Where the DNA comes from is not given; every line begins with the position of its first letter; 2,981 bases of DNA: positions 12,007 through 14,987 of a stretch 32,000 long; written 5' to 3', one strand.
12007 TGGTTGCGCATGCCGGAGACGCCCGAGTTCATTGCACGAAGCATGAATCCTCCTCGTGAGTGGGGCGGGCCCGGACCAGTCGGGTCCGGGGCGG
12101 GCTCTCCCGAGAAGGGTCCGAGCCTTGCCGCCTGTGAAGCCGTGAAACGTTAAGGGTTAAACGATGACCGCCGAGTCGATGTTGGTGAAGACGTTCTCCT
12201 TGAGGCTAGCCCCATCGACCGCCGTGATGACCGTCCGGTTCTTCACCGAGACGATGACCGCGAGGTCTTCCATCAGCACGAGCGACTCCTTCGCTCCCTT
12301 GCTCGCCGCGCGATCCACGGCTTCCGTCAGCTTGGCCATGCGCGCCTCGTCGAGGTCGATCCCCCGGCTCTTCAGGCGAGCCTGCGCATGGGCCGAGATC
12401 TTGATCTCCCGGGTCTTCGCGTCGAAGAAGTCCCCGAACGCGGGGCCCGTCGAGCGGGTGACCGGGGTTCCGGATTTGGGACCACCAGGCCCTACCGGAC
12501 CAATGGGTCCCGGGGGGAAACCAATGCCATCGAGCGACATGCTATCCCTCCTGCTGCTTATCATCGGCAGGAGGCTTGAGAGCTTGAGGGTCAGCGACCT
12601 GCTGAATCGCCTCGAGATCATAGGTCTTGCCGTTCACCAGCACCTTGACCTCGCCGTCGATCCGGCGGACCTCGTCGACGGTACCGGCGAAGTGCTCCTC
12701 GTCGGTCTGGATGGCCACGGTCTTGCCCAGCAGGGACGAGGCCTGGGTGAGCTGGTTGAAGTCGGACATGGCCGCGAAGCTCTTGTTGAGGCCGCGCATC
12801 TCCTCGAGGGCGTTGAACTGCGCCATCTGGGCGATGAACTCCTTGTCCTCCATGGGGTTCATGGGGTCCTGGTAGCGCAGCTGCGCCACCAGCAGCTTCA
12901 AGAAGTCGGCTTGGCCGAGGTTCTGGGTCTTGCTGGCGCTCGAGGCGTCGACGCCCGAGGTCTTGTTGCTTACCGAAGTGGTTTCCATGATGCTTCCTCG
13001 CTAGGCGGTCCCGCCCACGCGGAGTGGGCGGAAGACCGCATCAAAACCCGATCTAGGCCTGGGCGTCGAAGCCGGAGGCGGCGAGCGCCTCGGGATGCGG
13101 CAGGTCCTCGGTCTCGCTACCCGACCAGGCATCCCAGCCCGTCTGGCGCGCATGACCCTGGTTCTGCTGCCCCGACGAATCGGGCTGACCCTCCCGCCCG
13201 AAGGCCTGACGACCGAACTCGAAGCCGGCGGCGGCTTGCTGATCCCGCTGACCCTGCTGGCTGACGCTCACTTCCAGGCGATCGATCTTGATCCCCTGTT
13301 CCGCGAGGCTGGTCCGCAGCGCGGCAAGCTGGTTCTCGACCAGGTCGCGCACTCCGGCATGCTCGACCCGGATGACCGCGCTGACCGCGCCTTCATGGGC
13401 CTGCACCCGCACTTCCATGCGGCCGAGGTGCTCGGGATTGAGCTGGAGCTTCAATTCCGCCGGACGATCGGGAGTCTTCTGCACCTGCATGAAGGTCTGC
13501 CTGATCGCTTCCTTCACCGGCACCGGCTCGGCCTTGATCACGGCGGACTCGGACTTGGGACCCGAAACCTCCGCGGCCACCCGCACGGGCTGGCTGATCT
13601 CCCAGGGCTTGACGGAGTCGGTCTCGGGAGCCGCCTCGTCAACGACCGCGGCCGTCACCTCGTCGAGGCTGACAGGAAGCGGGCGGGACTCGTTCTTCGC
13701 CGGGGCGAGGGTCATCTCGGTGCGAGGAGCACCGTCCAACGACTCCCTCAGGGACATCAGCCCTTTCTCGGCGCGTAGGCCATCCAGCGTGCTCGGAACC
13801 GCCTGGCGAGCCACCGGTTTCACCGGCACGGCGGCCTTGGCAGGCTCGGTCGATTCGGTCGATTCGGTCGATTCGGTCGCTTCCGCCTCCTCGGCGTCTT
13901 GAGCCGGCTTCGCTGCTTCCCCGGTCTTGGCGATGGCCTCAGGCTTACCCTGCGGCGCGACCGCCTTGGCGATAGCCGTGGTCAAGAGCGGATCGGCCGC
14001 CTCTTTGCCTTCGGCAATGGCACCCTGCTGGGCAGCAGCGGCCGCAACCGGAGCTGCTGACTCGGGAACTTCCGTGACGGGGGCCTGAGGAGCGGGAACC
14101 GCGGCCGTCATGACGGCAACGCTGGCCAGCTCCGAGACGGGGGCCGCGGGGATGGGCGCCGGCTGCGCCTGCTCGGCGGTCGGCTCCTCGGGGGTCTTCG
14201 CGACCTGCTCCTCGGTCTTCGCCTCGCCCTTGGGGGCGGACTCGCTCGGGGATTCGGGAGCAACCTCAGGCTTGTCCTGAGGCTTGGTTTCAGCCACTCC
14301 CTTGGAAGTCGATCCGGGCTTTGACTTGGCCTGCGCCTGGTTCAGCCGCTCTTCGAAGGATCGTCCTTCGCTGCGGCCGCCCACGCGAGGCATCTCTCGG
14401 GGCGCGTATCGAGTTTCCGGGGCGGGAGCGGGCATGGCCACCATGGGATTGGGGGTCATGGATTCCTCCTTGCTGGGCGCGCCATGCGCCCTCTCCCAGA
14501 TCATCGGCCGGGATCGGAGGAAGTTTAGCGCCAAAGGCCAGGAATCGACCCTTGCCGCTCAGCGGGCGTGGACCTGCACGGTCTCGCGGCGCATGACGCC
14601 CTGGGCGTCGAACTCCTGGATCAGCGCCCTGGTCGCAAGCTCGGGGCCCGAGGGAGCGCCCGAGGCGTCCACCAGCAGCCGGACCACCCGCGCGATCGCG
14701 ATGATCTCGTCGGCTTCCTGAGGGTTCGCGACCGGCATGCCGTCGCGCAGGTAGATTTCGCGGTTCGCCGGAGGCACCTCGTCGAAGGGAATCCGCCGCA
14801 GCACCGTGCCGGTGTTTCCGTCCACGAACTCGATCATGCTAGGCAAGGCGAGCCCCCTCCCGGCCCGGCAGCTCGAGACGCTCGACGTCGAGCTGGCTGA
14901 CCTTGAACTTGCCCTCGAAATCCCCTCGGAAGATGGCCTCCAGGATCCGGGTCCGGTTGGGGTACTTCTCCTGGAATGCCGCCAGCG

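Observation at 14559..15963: Leaderless LF/PPEP-1-like zinc metalloprotease plus small acidic partner inside the flagellar operon between fliJ and fliK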

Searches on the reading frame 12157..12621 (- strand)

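Call 3: search_protein_families(library=pfam, proteins=[window:12157-12621:-], max_evalue=1)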
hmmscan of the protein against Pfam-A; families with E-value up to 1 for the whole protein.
window:12157-12621:- (154 aa): 4 families
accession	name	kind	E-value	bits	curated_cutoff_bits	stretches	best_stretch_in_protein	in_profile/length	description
PF12611.13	Flagellar_put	-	2.3e-13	50.1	21.1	1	130-153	1-24/24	Putative flagellar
PF04830.18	DUF637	-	0.019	15.2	26.6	1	109-152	73-118/168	Possible hemagglutinin (DUF637)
PF14076.12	DUF4258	-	0.066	14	25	1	75-107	1-33/71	Domain of unknown function (DUF4258)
PF19753.4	DUF6240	-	0.084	12.7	26.6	1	74-114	7-47/276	Family of unknown function (DUF6240)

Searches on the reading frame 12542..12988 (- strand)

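Call 3: search_protein_families(library=pfam, proteins=[window:12542-12988:-], max_evalue=1)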
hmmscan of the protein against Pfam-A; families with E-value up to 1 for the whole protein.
window:12542-12988:- (148 aa): 4 families
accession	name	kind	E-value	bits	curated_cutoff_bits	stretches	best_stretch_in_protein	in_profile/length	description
PF03963.19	FlgD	-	5.4e-25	87.8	27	1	3-71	5-73/75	Flagellar hook capping protein - N-terminal region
PF13861.12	FLgD_tudor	-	0.015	15.9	26.9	1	78-128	1-57/58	FlgD Tudor-like domain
PF00218.27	IGPS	-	0.058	13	27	1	89-127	83-121/254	Indole-3-glycerol phosphate synthase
PF10842.14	DUF2642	-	0.14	12.6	22.7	1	83-107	14-38/64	Protein of unknown function (DUF2642)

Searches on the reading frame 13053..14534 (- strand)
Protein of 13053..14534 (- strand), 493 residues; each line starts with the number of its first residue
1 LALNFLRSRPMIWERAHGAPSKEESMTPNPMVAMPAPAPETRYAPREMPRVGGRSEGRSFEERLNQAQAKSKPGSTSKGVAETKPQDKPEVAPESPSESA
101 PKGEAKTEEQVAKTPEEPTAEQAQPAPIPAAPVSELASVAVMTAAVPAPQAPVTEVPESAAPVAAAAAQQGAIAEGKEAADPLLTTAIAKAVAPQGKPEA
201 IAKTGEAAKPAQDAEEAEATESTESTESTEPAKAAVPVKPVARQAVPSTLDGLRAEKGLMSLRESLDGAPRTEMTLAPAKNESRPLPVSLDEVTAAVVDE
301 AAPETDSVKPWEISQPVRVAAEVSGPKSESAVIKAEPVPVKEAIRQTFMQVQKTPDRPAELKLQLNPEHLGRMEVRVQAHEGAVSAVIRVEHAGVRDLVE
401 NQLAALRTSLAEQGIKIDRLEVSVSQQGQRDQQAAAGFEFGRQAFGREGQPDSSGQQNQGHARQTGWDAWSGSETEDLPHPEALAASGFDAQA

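Call 3: search_protein_families(library=pfam, proteins=[window:13053-14534:-], max_evalue=1)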
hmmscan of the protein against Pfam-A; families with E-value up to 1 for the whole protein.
window:13053-14534:- (493 aa): 1 family
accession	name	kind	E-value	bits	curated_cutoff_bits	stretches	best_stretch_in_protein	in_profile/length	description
PF02120.21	Flg_hook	-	5.5e-20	71.4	29.8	1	352-430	6-84/85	Flagellar hook-length control protein FliK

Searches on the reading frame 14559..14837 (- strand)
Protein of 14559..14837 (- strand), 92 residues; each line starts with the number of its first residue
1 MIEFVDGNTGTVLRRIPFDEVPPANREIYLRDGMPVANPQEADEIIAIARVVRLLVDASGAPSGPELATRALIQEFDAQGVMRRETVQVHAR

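Call 3: search_protein_families(library=pfam, proteins=[window:14559-14837:-], max_evalue=1)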
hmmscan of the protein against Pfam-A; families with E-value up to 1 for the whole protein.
window:14559-14837:- (92 aa): 0 families

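Call 7: search_protein_families(library=ncbifam, proteins=[window:14559-14837:-], max_evalue=1)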
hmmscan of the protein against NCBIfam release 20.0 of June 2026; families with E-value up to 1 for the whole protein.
window:14559-14837:- (92 aa): 0 families

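Call 29: find_homologous_proteins(query=window:14559-14837:-, max_evalue=0.01)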
Query window:14559-14837:- (92 aa): 19 proteins with E <= 0.01 among 22 candidates.
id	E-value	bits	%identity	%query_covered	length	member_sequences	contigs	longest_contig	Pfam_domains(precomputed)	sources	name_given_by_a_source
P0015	5.6e-52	191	100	100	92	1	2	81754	-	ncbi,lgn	-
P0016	2.4e-48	179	96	100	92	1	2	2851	-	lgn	-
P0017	7.0e-42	159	84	100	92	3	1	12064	-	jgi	jgi:hypothetical protein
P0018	4.4e-35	137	72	100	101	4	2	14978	-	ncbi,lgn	ncbi:hypothetical protein D3C87_772090 [compost metagenome]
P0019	3.7e-34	134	72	98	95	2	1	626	-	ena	-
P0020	4.1e-34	134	71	100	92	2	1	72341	-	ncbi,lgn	-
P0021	1.2e-33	133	71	99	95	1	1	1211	-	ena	-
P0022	2.8e-33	131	68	100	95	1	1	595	-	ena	-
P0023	3.1e-32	128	70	100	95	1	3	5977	-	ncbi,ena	-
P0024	3.5e-32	128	70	99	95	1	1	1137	-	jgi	-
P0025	5.2e-32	127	69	96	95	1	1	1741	-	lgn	-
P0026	4.5e-31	124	64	100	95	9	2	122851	-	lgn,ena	-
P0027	6.0e-30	121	65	100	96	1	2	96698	-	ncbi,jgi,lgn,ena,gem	-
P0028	9.3e-30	120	66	96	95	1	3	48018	-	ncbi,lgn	-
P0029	1.4e-29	120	65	100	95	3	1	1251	-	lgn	-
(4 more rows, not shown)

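Call 39: predict_structure(alignment_id=A4)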
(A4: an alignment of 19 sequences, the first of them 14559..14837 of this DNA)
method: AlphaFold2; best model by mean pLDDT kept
length: 92 residues; sequences in the alignment: 19
mean_pLDDT: 93.9   pTM: 0.81
mean pLDDT of the five models: 93.9, 93.4, 93.0, 92.9, 92.1
residues with pLDDT >= 90: 85; 70-90: 4; 50-70: 3; < 50: 0
segments of 3 or more residues with pLDDT < 50: none
pLDDT, mean of each block of 10 residues (from residue 1): 97 97 93 93 96 96 93 97 91 58
secondary structure, 60 per line:
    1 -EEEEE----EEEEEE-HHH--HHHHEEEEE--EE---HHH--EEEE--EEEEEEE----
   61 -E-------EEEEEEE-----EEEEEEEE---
elements in order: E2-6 E11-16 H23-26 E27-31 E44-47 E50-56 E70-76 E82-89

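Call 42: fold_search(model_id=the predicted structure, library=pdb)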
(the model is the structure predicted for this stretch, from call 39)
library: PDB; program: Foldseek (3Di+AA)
matches with E <= 10: 538; with E <= 0.001: 0
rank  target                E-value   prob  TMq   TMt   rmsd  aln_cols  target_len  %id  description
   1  8pel_D                2.6e-01  0.47  0.27  0.13   5.7        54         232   17  Structure of C. thermophilum RNA exosome core (released 2024-06-26)
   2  2wnr_E                3.3e-01  0.51  0.36  0.15  10.8        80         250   10  The structure of Methanothermobacter thermautotrophicus exosome core assembly (released 2010-04-28)
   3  8r1o_D                4.2e-01  0.57  0.32  0.15   5.4        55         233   14  Structure of C. thermophilum RNA exosome core (released 2024-07-17)
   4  3l7z_G                4.5e-01  0.44  0.35  0.14  10.6        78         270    6  Crystal structure of the S. solfataricus archaeal exosome (released 2010-06-23)
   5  6d6q_E                5.0e-01  0.57  0.35  0.13  10.2        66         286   12  Human nuclear exosome-MTR4 RNA complex - overall reconstruction (released 2018-06-20)
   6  6d6q_A                5.0e-01  0.41  0.36  0.13  11.8        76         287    9  Human nuclear exosome-MTR4 RNA complex - overall reconstruction (released 2018-06-20)
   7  2wnr_C                6.3e-01  0.33  0.35  0.14  10.6        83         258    8  The structure of Methanothermobacter thermautotrophicus exosome core assembly (released 2010-04-28)
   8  1r6l                  6.7e-01  0.44  0.34  0.15   9.2        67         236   15  Crystal Structure Of The tRNA Processing Enzyme Rnase pH From Pseudomonas Aeruginosa (released 2004-02-17)
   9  2wnr_A                7.5e-01  0.21  0.32  0.13  11.0        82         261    8  The structure of Methanothermobacter thermautotrophicus exosome core assembly (released 2010-04-28)
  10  6h25_C                8.5e-01  0.35  0.34  0.14  10.9        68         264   13  Human nuclear RNA exosome EXO-10-MPP6 complex (released 2018-08-15)
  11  2c39_S                8.5e-01  0.30  0.34  0.14  10.1        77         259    4  RNase PH core of the archaeal exosome in complex with ADP (released 2005-11-23)
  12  2jeb_A                9.0e-01  0.30  0.35  0.14  10.2        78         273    6  Structure of a 9-subunit archaeal exosome bound to Mn ions (released 2007-04-03)
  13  2br2_A                9.5e-01  0.30  0.36  0.15  10.2        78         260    6  RNase PH core of the archaeal exosome (released 2005-06-06)
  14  6nob                  1.1e+00  0.18  0.31  0.06  11.9        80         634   12  Structure of Glycoside Hydrolase family 32 from Bifidobacterium adolescentis (released 2020-01-22)
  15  1udn                  1.2e+00  0.54  0.34  0.15   3.6        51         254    8  Crystal structure of the tRNA processing enzyme RNase PH from Aquifex aeolicus (released 2003-09-23)
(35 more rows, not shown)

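Call 74: search_protein_families(library=padloc, proteins=[window:14559-14837:-], max_evalue=1)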
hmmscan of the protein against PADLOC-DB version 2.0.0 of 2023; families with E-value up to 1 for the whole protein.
window:14559-14837:- (92 aa): 0 families

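Call 75: search_protein_families(library=phrogs, proteins=[window:14559-14837:-], max_evalue=1)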
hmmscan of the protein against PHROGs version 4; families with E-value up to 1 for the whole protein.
window:14559-14837:- (92 aa): 0 families

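Call 81: search_solved_structures(query=A4, max_evalue=10, show_alignments=0)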
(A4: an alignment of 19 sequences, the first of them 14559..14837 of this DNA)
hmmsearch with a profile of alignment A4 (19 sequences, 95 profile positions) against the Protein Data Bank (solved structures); distinct sequences matched with E-value up to 10: 4.
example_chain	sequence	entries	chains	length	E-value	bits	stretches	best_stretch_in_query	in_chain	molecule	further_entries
8etq_A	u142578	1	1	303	0.039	17.4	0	69-91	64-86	k-cTRP5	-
3no0_A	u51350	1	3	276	0.046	17.2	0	24-55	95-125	DNA gyrase subunit A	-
9tzd_A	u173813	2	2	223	0.87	13.1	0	25-49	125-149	KempTIM1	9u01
4gkj_T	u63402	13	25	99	1.5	12.3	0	34-72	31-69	30S ribosomal protein S20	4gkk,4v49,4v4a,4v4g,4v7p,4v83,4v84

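Call 83: fold_search(model_id=the predicted structure, library=viral)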
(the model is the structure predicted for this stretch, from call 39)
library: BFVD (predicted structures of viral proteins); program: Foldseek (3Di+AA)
matches with E <= 10: 966; with E <= 0.001: 0
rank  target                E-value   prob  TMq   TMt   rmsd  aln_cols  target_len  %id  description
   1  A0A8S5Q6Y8            7.1e-02  1.00  0.42  0.54   1.4        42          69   19  Uncharacterized protein [Siphoviridae sp. ctHiz26]
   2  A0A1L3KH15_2          1.6e-01  0.99  0.34  0.04   2.3        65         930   11  (no name in the UniProt tables at hand)
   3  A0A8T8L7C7            2.0e-01  0.20  0.21  0.26   7.4        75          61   11  (no name in the UniProt tables at hand)
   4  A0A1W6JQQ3            2.3e-01  0.23  0.24  0.05  11.4        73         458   15  (no name in the UniProt tables at hand)
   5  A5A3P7                4.1e-01  0.63  0.27  0.15   3.5        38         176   29  (no name in the UniProt tables at hand)
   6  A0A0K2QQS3            4.1e-01  0.54  0.39  0.11   9.3        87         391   16  Uncharacterized protein [Ralstonia phage RSF1]
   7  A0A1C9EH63            4.7e-01  0.15  0.27  0.12  14.3        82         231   12  Uncharacterized protein [Mycobacterium phage Tonenili]
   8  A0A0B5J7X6            4.7e-01  0.08  0.23  0.10  11.9       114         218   18  Nuclear transport factor 2 like domain protein [Pandoravirus inopinatum]
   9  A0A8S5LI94            4.9e-01  0.25  0.28  0.10   8.8        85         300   16  MerB2 protein [Myoviridae sp. ctbwh6]
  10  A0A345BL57            5.2e-01  0.44  0.23  0.03   6.4        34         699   20  Putative DNA-directed RNA polymerase beta subunit [Erwinia phage Wellington]
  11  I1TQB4                5.6e-01  0.33  0.24  0.16   9.3        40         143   15  (no name in the UniProt tables at hand)
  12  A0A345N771            5.6e-01  0.12  0.24  0.17  14.9        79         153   16  (no name in the UniProt tables at hand)
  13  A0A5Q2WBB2            5.9e-01  0.10  0.25  0.07  13.7        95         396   14  (no name in the UniProt tables at hand)
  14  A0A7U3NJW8            5.9e-01  0.05  0.17  0.19  12.5        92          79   14  Uncharacterized protein [Bacillus phage Kirov]
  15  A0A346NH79            6.2e-01  0.77  0.37  0.30   5.3        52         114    4  DNA/RNA non-specific endonuclease/pyrophosphatase/phosphodiesterase domain-containing protein (Fragment) [White spot syndrome virus]
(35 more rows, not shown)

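Call 89: find_related_loci(query=A4, collection=metagenome_contigs, flank=5000)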
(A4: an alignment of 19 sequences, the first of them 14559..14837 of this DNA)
Query A4 (92 aa) in metagenome_contigs; peptide patterns used: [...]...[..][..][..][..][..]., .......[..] (x = any residue, [..] = any of these).
451 stretches matched a pattern; 6 encode a relative of the query (tblastn E <= 1e-3); 6 distinct loci.
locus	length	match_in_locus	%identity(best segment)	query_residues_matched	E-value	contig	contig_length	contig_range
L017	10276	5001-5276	73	1-92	2e-42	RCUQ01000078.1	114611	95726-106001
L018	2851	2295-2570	70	1-92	5e-40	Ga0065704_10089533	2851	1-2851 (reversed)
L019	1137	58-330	70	2-92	4e-40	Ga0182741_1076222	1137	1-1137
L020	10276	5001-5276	64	1-92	3e-37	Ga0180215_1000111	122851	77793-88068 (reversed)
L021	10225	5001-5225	32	13-87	1e-7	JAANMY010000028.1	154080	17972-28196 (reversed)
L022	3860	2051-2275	32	13-87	2e-7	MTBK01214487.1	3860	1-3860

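Call 95: search_protein_families(library=pfam, proteins=[L021:183-3974:+, L021:5596-6291:+], max_evalue=0.001)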
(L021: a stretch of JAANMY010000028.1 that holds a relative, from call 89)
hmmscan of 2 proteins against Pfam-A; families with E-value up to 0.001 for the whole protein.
L021:183-3974:+ (1263 aa): 0 families

L021:5596-6291:+ (231 aa): 0 families
